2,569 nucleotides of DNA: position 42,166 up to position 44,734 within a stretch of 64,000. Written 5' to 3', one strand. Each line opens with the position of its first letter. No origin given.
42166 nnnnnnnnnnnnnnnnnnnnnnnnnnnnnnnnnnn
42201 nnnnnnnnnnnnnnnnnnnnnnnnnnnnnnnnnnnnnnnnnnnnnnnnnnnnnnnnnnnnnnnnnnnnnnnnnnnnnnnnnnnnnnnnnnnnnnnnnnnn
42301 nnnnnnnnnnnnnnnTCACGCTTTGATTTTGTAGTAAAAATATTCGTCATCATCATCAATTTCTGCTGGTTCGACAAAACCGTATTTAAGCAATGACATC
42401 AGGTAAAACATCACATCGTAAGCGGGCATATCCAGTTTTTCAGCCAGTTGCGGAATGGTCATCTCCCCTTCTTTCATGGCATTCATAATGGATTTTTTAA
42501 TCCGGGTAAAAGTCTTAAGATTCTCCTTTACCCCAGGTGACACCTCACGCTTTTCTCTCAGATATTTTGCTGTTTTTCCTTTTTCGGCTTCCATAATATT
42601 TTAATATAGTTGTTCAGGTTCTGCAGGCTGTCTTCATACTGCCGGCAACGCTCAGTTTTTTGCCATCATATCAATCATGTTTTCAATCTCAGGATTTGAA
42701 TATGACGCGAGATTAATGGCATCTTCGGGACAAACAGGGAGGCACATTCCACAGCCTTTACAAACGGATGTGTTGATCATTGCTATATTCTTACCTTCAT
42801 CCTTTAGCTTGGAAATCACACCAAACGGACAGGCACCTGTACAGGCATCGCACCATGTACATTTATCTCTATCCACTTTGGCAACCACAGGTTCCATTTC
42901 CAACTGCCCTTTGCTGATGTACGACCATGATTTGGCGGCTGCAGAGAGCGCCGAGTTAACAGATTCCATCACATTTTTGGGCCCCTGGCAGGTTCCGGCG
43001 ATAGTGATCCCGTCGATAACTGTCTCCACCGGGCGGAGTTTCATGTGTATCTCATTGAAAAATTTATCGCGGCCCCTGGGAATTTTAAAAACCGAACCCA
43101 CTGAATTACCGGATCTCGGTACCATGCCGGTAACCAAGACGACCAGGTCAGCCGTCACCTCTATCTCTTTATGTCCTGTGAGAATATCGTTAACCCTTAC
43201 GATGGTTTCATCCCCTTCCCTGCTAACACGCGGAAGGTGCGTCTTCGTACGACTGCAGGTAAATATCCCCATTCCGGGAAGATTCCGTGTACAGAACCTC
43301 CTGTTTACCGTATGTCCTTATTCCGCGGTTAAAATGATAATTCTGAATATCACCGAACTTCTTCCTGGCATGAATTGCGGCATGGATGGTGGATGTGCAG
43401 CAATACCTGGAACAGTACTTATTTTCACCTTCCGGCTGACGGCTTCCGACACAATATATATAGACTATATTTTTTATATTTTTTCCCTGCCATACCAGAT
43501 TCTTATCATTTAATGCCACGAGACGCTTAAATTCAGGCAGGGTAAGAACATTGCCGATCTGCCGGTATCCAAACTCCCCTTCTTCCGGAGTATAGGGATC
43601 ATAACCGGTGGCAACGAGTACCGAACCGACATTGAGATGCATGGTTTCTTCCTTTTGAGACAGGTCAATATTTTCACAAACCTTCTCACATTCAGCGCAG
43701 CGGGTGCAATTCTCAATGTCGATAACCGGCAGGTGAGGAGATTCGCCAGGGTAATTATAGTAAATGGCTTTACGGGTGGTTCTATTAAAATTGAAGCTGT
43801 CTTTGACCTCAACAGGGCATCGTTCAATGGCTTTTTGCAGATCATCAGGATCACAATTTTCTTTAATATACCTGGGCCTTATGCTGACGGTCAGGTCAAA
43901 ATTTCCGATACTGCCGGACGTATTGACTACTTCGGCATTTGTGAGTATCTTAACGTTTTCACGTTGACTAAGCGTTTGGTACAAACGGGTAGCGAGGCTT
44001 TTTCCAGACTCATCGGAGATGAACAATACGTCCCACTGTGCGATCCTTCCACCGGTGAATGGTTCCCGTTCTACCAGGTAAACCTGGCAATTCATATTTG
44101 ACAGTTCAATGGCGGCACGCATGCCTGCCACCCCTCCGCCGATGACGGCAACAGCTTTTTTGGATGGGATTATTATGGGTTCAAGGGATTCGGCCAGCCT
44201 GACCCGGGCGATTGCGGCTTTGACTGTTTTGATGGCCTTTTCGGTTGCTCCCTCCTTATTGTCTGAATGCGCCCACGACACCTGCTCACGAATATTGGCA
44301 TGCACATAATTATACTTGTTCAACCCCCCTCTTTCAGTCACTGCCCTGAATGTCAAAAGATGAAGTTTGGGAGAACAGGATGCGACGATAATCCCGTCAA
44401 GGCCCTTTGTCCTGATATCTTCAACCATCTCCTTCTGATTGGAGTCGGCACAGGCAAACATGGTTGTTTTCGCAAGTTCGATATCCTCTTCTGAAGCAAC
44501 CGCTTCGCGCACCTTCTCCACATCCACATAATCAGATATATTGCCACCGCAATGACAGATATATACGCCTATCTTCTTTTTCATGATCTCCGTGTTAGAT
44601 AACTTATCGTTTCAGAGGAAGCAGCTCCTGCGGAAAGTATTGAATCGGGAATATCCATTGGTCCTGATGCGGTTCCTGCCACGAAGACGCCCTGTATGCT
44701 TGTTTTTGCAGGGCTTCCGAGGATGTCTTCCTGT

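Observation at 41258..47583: Qmo-like quinone-linked electron module in one operon with TusA and two DsrE-family sulfur carriers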

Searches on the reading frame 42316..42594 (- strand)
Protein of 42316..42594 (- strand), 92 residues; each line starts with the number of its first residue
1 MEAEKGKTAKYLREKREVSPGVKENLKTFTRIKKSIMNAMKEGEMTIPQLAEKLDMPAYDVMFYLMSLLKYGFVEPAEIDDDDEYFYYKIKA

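Call 3: search_protein_families(library=pfam, proteins=[window:42316-42594:-], max_evalue=0.01)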
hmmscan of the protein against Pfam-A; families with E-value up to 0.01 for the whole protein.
window:42316-42594:- (92 aa): 2 families
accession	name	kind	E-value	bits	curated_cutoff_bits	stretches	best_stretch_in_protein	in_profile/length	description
PF01022.26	HTH_5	-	0.00035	20.8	22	1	35-75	6-46/47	Bacterial regulatory protein, arsR family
PF01978.25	TrmB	-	0.0017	18.6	25.6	1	40-87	18-61/68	Sugar-specific transcriptional regulator TrmB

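Call 5: search_protein_families(library=ncbifam, proteins=[window:42316-42594:-], max_evalue=0.01)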
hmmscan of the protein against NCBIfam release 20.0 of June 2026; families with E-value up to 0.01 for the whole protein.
window:42316-42594:- (92 aa): 1 family
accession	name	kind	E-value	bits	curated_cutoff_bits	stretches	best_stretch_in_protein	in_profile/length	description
TIGR01884.1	cas_HTH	subfamily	0.0031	16.9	60.2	1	27-76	138-188/202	CRISPR-associated CARF protein Csa3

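Call 46: search_solved_structures(query=window:42316-42594:-, max_evalue=1)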
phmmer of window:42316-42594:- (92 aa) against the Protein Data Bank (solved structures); distinct sequences matched with E-value up to 1: 2.
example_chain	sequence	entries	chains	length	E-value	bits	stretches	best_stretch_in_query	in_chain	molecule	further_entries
1sfx_A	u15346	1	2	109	0.43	14.2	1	40-79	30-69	Conserved hypothetical protein AF2008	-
3tgn_A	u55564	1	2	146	0.61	13.7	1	28-90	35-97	Adc operon repressor AdcR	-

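Call 57: find_homologous_proteins(query=window:42316-42594:-, max_evalue=0.001)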
Query window:42316-42594:- (92 aa): 221 proteins with E <= 0.001 among 221 candidates; the best 120 are listed.
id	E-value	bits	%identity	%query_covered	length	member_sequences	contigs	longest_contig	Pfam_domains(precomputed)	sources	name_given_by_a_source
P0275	9.5e-53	193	100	100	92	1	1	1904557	-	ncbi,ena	-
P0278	9.4e-45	168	87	100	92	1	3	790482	-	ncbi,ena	-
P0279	1.4e-39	151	77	100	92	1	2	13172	-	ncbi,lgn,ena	-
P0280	3.3e-37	144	75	100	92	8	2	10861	PF01978.26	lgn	-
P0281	1.7e-36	141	74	99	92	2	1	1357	PF01022.27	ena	-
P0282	2.4e-36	141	76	99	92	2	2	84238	-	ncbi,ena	-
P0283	3.9e-36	140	72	100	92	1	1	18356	-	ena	-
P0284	4.2e-36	140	72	100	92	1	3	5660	-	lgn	-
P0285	4.8e-36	140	75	99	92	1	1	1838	-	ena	-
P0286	1.5e-35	138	68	100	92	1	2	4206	-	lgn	-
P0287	1.8e-35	138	70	100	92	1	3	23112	-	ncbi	-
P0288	3.2e-35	137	71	100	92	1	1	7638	-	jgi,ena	jgi:predicted transcriptional regulator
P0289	4.4e-35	137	73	100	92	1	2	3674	-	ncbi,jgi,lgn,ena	-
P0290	4.6e-35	137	71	100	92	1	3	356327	-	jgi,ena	-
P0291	2.9e-34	134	72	100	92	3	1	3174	PF01978.26,PF01022.27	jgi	jgi:predicted transcriptional regulator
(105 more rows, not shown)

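Call 64: predict_structure(alignment_id=A2)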
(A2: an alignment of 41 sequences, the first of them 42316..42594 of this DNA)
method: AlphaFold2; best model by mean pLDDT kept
length: 92 residues; sequences in the alignment: 41
mean_pLDDT: 90.1   pTM: 0.72
mean pLDDT of the five models: 90.1, 89.3, 87.6, 87.2, 87.0
residues with pLDDT >= 90: 65; 70-90: 21; 50-70: 6; < 50: 0
segments of 3 or more residues with pLDDT < 50: none
pLDDT, mean of each block of 10 residues (from residue 1): 65 81 95 97 95 97 97 94 92 89
secondary structure, 60 per line:
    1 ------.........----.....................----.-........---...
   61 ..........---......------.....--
elements in order: H7-15 H20-40 H47-54 H58-70 E74-79 E86-90

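Call 67: fold_search(model_id=the predicted structure, library=pdb)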
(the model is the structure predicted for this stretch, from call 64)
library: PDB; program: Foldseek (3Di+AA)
matches with E <= 10: 1837; with E <= 0.001: 4
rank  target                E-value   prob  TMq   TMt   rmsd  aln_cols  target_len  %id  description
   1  1smt_B                5.3e-04  1.00  0.58  0.53   6.2        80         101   18  SMTB REPRESSOR FROM SYNECHOCOCCUS PCC7942 (released 1997-12-03)
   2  1r23_A                7.8e-04  1.00  0.57  0.51   6.2        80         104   18  Crystal structure of the cyanobacterial metallothionein repressor SmtB in the Zn1-form (one Zn(II) per dimer) (released 2004-05-18)
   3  1smt_A                7.8e-04  1.00  0.57  0.53   6.4        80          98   18  SMTB REPRESSOR FROM SYNECHOCOCCUS PCC7942 (released 1997-12-03)
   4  1r1t_B                8.3e-04  1.00  0.57  0.53   6.3        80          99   18  Crystal structure of the cyanobacterial metallothionein repressor SmtB in the apo-form (released 2004-05-18)
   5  1r23_B                2.8e-03  1.00  0.57  0.54   6.4        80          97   18  Crystal structure of the cyanobacterial metallothionein repressor SmtB in the Zn1-form (one Zn(II) per dimer) (released 2004-05-18)
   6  6cdb_A                2.8e-03  1.00  0.56  0.53   6.4        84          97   17  Crystal Structure of V66L CzrA in the Zn(II)bound state (released 2018-07-11)
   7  4yif_B                2.8e-03  1.00  0.57  0.39   7.6        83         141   22  Crystal structure of Rv0880 (released 2015-06-10)
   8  6o8k                  3.0e-03  1.00  0.54  0.54   6.4        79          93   18  Crystal Structure of apo and reduced Sulfide-responsive transcriptional repressor (SqrR) from Rhodobacter capsulatus. (released 2020-04-01)
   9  1sfx_A                3.2e-03  1.00  0.54  0.46   5.5        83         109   26  X-ray crystal structure of putative HTH transcription regulator from Archaeoglobus fulgidus (released 2004-08-03)
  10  2kko_MODEL_1_A        3.4e-03  1.00  0.55  0.47   6.9        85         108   20  Solution NMR structure of the homodimeric winged helix-turn-helix DNA-binding domain (fragment 1-100) Mb0332 f (released 2009-08-11)
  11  4omz_B                4.1e-03  1.00  0.53  0.50   6.3        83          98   18  Crystal Structure of NolR from Sinorhizobium fredii (released 2014-04-16)
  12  6xjf_B                4.4e-03  1.00  0.55  0.49   2.2        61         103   26  X-ray crystal structure of Pyrococcus furiosus general transcription factor TFE-alpha (SeMet labeled protein) (released 2020-07-08)
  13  6cda                  4.4e-03  1.00  0.58  0.56   6.2        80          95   14  Crystal structure of L34A CzrA in the Zn(II)bound state (released 2018-07-11)
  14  1r22_B                4.4e-03  1.00  0.58  0.55   5.6        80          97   18  Crystal structure of the cyanobacterial metallothionein repressor SmtB (C14S/C61S/C121S mutant) in the Zn2alpha5-form (released 2004-05-18)
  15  1r1u_B                4.7e-03  1.00  0.56  0.55   5.4        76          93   17  Crystal structure of the metal-sensing transcriptional repressor CzrA from Staphylococcus aureus in the apo-form (released 2004-05-18)
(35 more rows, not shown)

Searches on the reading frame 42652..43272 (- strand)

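Call 3: search_protein_families(library=pfam, proteins=[window:42652-43272:-], max_evalue=0.01)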
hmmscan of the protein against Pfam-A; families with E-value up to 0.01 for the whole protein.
window:42652-43272:- (206 aa): 12 families
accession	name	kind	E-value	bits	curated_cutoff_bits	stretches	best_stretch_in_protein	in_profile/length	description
PF12838.12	Fer4_7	-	6.6e-12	46.2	27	3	137-185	1-52/52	4Fe-4S dicluster domain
PF00037.32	Fer4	-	3e-11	43.1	21.1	2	166-186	3-23/24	4Fe-4S binding domain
PF14697.11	Fer4_21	-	6.1e-10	39.5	35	1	131-188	1-59/59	4Fe-4S dicluster domain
PF12837.12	Fer4_6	-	1e-09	38.3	25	2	130-153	1-24/24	4Fe-4S binding domain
PF25160.1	LdpA_Fe-S-bd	-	1.1e-09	38.3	27.6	1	166-191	23-48/49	LdpA Fe-S cluster-binding domain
PF13237.11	Fer4_10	-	5.3e-09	36.3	25.5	1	133-182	4-53/53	4Fe-4S dicluster domain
PF12797.12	Fer4_2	-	7.4e-09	35.4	24.5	2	132-150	4-22/22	4Fe-4S binding domain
PF13484.11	Fer4_16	-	5.9e-08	33.8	30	2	171-189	2-20/66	4Fe-4S double cluster binding domain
PF13187.11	Fer4_9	-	8.1e-08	32.6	27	1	137-186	1-52/52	4Fe-4S dicluster domain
PF13534.11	Fer4_17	-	2.6e-05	25.1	22.2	0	171-184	2-15/61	4Fe-4S dicluster domain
PF12800.12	Fer4_4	-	8e-05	23.1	24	0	169-183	2-16/17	4Fe-4S binding domain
PF13183.11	Fer4_8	-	0.0034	18.3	27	0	135-152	51-68/68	4Fe-4S dicluster domain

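Call 5: search_protein_families(library=ncbifam, proteins=[window:42652-43272:-], max_evalue=0.01)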
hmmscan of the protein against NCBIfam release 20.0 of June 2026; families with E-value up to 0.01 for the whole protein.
window:42652-43272:- (206 aa): 93 families (the best 25 are shown)
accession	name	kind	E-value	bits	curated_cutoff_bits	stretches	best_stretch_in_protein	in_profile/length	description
NF040770.1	hetero_SS_HdrA2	exception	6.7e-44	150.2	1100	1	20-204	461-641/777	CoB-CoM heterodisulfide reductase HdrA2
NF041891.1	hdrA_Methbact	equivalog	3.2e-39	134.8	1300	1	16-206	453-638/762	ferredoxin:CoB-CoM heterodisulfide reductase subunit HdrA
NF041778.1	hetero_SS_HdrA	equivalog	5.1e-39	133.7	1400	1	16-205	467-652/771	ferredoxin:CoB-CoM heterodisulfide reductase subunit HdrA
TIGR02179.1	PorD_KorD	subfamily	9.4e-12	44.9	60.05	1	133-189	22-75/78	2-oxoacid:acceptor oxidoreductase, delta subunit, pyruvate/2-ketoisovalerate family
TIGR02700.1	flavo_MJ0208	hypoth_equivalog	1.1e-11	44.5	251.35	1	131-187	143-195/234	dihydromethanopterin reductase (acceptor)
NF040684.1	PorD_Arch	equivalog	1e-10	41.6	120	1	133-188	29-81/85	pyruvate synthase subunit PorD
NF045790.1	OxalOxreddelta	equivalog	1.8e-10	40.5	230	1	39-187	169-307/316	oxalate oxidoreductase subunit delta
TIGR01944.1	rnfB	subfamily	8.3e-10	38.5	68.7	1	94-192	73-166/190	RnfABCDGE type electron transport complex subunit B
NF003475.0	PRK05113.1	equivalog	3.6e-09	36.7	203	1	83-191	62-165/190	electron transport complex subunit RsxB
TIGR03336.1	IOR_alpha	equivalog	2.6e-08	32.6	650.9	1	85-186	500-595/595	indolepyruvate ferredoxin oxidoreductase subunit alpha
NF005415.0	PRK06991.1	equivalog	2.7e-08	33.8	281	1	125-191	74-137/284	electron transport complex subunit RsxB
NF043039.1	HgcAB_like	equivalog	3.1e-08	33.6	285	1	125-186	289-349/350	HgcAB-like fusion protein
NF058577.1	FdxA_fam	equivalog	3.6e-08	33.5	65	1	135-185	6-52/52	4Fe-4S ferredoxin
NF006446.0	PRK08764.1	equivalog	3.9e-08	33.3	220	1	105-189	57-136/139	Rnf electron transport complex subunit RnfB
TIGR04105.1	FeFe_hydrog_B1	subfamily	4.5e-08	32.2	450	2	130-155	182-207/462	monomeric [FeFe] hydrogenase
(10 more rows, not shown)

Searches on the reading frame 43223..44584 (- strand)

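Call 3: search_protein_families(library=pfam, proteins=[window:43223-44584:-], max_evalue=0.01)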
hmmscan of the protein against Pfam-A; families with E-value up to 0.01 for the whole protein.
window:43223-44584:- (453 aa): 15 families
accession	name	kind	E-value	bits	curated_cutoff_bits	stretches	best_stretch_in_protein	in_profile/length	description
PF07992.20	Pyr_redox_2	-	5.5e-09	36.3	26.1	1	112-178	118-178/291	Pyridine nucleotide-disulphide oxidoreductase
PF12831.13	FAD_oxidored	-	2.9e-08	33.9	27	1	145-209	2-68/416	FAD dependent oxidoreductase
PF13450.12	NAD_binding_8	-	5.1e-07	30.3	21.9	1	147-186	1-40/68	NAD(P)-binding Rossmann-like domain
PF00890.30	FAD_binding_2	-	7.3e-07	29.2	20.4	1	145-182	2-39/414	FAD binding domain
PF00070.33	Pyr_redox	-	1.1e-06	29.5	22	1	145-175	2-32/82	Pyridine nucleotide-disulphide oxidoreductase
PF01134.28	GIDA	-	3e-05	23.7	22.1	1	145-172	2-29/391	Glucose inhibited division protein A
PF03486.20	HI0933_like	-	7.4e-05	22.7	50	1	144-181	2-39/244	HI0933-like protein Rossmann domain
PF01266.30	DAO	-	0.00025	21.1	27.9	1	145-178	2-35/353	FAD dependent oxidoreductase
PF01262.27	AlaDh_PNT_C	-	0.001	19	23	1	144-175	30-61/214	Alanine dehydrogenase/PNT, C-terminal domain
PF12797.12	Fer4_2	-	0.0014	18.9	24.5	1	286-303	3-20/22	4Fe-4S binding domain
PF13738.12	Pyr_redox_3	-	0.0014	18.3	30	0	142-177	164-199/305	Pyridine nucleotide-disulphide oxidoreductase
PF13187.11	Fer4_9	-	0.0019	18.6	27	1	254-305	10-49/52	4Fe-4S dicluster domain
PF12837.12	Fer4_6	-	0.0019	18.5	25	1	286-303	2-19/24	4Fe-4S binding domain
PF02254.24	TrkA_N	-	0.0061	17.3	23.8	0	145-175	1-31/116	TrkA-N domain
PF13237.11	Fer4_10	-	0.0075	16.6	25.5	0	286-304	2-21/53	4Fe-4S dicluster domain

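Call 5: search_protein_families(library=ncbifam, proteins=[window:43223-44584:-], max_evalue=0.01)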
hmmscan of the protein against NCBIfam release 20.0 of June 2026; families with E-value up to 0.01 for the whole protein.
window:43223-44584:- (453 aa): 47 families (the best 25 are shown)
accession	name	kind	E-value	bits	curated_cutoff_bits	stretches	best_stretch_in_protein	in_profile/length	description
NF040770.1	hetero_SS_HdrA2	exception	3e-117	392.7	1100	1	4-440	1-446/777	CoB-CoM heterodisulfide reductase HdrA2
NF041891.1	hdrA_Methbact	equivalog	1.1e-92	311.5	1300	1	4-435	2-438/762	ferredoxin:CoB-CoM heterodisulfide reductase subunit HdrA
NF041778.1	hetero_SS_HdrA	equivalog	7.2e-86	288.6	1400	1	2-434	5-450/771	ferredoxin:CoB-CoM heterodisulfide reductase subunit HdrA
TIGR03467.1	HpnE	equivalog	5.5e-08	32.5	283.05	1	145-182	1-38/430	hydroxysqualene dehydroxylase HpnE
NF010590.0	PRK13984.1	equivalog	1.2e-06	27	946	1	134-180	280-326/611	putative oxidoreductase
NF045663.1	diclust_near_Sec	equivalog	1.6e-06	26.5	530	1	121-193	85-157/759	pyridine nucleotide-disulfide oxidoreductase/dicluster-binding protein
TIGR03997.1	mycofact_OYE_2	equivalog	1.9e-06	26.6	793.15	1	141-192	378-429/645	mycofactocin system FadH/OYE family oxidoreductase 2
NF005560.0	PRK07233.1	equivalog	3.3e-06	26.2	252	1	144-186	2-44/435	hypothetical protein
NF045637.1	carotdesatCrtDProt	equivalog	5.5e-06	25.2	580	1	145-184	1-40/485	1-hydroxycarotenoid 3,4-desaturase CrtD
TIGR02732.1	zeta_caro_desat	equivalog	1.5e-05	24.2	622.15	1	145-184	2-41/474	9,9'-di-cis-zeta-carotene desaturase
NF005313.0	PRK06847.1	subfamily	1.6e-05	24.1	372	1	142-175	4-37/375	hypothetical protein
NF045599.1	bili_reduct_long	exception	2.1e-05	23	750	1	141-221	380-458/641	bilirubin reductase, long form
TIGR02734.1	crtI_fam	subfamily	2.5e-05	23.2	238.1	1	145-184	1-40/504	phytoene desaturase family protein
NF009410.0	PRK12771.1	subfamily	3.2e-05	22.7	516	1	118-180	112-176/566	NAD(P)-binding protein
NF003585.0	PRK05249.1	equivalog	4.4e-05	22.3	465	1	145-184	9-48/464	Si-specific NAD(P)(+) transhydrogenase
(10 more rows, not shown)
